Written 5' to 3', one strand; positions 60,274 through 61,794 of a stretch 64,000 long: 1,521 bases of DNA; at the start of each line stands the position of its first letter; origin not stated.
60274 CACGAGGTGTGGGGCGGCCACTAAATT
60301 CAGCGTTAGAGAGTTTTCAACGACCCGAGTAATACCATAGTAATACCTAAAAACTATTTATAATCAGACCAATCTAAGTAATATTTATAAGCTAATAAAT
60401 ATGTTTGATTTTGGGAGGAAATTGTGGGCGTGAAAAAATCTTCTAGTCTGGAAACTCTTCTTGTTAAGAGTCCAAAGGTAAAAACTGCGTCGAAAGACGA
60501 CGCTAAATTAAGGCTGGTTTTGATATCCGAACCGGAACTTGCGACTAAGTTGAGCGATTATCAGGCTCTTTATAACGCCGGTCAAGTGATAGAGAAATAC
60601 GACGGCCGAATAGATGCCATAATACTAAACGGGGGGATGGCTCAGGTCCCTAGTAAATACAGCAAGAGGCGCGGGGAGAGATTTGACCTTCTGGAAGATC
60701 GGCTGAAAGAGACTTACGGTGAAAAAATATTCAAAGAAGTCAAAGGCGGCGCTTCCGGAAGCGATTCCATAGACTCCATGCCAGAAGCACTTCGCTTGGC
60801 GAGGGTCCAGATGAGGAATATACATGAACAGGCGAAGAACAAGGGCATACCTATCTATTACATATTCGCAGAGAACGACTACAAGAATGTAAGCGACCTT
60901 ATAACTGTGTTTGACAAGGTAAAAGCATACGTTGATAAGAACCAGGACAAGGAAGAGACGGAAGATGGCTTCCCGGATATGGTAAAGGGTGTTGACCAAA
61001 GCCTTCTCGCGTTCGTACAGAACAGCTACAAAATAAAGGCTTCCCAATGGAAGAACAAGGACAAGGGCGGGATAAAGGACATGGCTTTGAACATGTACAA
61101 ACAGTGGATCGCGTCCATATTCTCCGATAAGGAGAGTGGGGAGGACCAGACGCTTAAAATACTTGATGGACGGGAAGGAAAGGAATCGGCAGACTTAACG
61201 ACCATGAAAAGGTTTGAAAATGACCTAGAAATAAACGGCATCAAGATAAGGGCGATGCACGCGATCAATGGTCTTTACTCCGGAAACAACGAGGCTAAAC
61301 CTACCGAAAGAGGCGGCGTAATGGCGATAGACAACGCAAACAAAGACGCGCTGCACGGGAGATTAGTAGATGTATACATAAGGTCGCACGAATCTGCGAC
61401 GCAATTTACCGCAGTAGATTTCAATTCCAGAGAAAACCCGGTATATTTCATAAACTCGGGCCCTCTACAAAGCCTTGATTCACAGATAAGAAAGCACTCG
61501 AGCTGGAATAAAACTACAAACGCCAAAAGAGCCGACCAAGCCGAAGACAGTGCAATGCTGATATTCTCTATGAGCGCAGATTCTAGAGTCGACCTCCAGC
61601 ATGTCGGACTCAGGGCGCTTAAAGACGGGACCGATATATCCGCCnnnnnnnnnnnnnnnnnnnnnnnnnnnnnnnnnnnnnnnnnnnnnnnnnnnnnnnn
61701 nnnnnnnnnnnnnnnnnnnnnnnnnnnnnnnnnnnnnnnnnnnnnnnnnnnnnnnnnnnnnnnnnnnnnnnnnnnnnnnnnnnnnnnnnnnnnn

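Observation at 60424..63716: Tandem pseudo-dimeric metallophosphoesterase paired with a DHH-DHHA1 phosphoesterase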

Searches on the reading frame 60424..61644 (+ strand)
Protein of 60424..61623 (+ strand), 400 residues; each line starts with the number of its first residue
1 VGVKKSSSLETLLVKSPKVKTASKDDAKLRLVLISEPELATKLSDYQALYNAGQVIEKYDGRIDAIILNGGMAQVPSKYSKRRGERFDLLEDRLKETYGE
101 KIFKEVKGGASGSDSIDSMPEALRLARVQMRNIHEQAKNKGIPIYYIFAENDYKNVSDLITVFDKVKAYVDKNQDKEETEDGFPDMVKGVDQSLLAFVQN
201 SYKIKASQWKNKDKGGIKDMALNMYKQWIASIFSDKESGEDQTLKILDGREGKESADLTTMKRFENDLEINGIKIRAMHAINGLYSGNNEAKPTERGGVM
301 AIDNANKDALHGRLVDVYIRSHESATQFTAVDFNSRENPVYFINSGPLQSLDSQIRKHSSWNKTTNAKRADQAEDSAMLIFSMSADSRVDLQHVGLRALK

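Call 3: search_protein_families(library=pfam, proteins=[window:60424-61623:+], max_evalue=1)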
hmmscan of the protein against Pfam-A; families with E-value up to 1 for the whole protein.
window:60424-61623:+ (400 aa): 1 family
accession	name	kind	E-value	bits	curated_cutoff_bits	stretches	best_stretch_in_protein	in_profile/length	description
PF18618.6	HP0268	-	0.0048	17.7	25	1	127-168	16-57/80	HP0268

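Call 53: predict_structure(alignment_id=A2)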
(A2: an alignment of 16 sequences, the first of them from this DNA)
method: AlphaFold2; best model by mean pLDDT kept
length: 407 residues; sequences in the alignment: 16
mean_pLDDT: 79.3   pTM: 0.82
mean pLDDT of the five models: 79.3, 78.8, 78.2, 74.5, 70.0
residues with pLDDT >= 90: 154; 70-90: 150; 50-70: 62; < 50: 41
segments of 3 or more residues with pLDDT < 50: 1-6, 8-23, 177-181, 251-262
pLDDT, mean of each block of 10 residues (from residue 1): 43 43 68 96 94 94 94 81 79 92 86 84 94 94 92 85 77 56 59 68 57 75 86 66 74 40 74 91 70 77 90 92 90 90 93 80 76 86 92 93 82
secondary structure, 60 per line:
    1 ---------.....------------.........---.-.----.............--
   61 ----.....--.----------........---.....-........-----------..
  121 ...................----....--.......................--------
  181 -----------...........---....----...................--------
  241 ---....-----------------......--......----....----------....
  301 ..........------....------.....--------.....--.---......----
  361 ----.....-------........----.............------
elements in order: H10-14 E27-35 H46-58 E65-69 H83-89 H94-98 H100-107 H119-139 E144-147 H150-172 H192-202 H206-209 H214-232 E244-247 E265-270 E273-278 H283-286 H297-310 E317-320 E327-331 E340-344 H351-356 H365-369 E377-384 E389-395 H396-401

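Call 79: search_protein_families(library=padloc, proteins=[window:60424-61623:+], max_evalue=0.1)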
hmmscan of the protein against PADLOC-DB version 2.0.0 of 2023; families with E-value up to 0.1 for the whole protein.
window:60424-61623:+ (400 aa): 1 family
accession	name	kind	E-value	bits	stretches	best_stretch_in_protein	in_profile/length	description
PDLC03564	REase_II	-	0.011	13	1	121-194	27-98/267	Type II restriction enzyme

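Call 80: search_protein_families(library=phrogs, proteins=[window:60424-61623:+], max_evalue=0.1)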
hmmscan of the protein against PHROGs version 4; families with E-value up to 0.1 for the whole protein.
window:60424-61623:+ (400 aa): 0 families
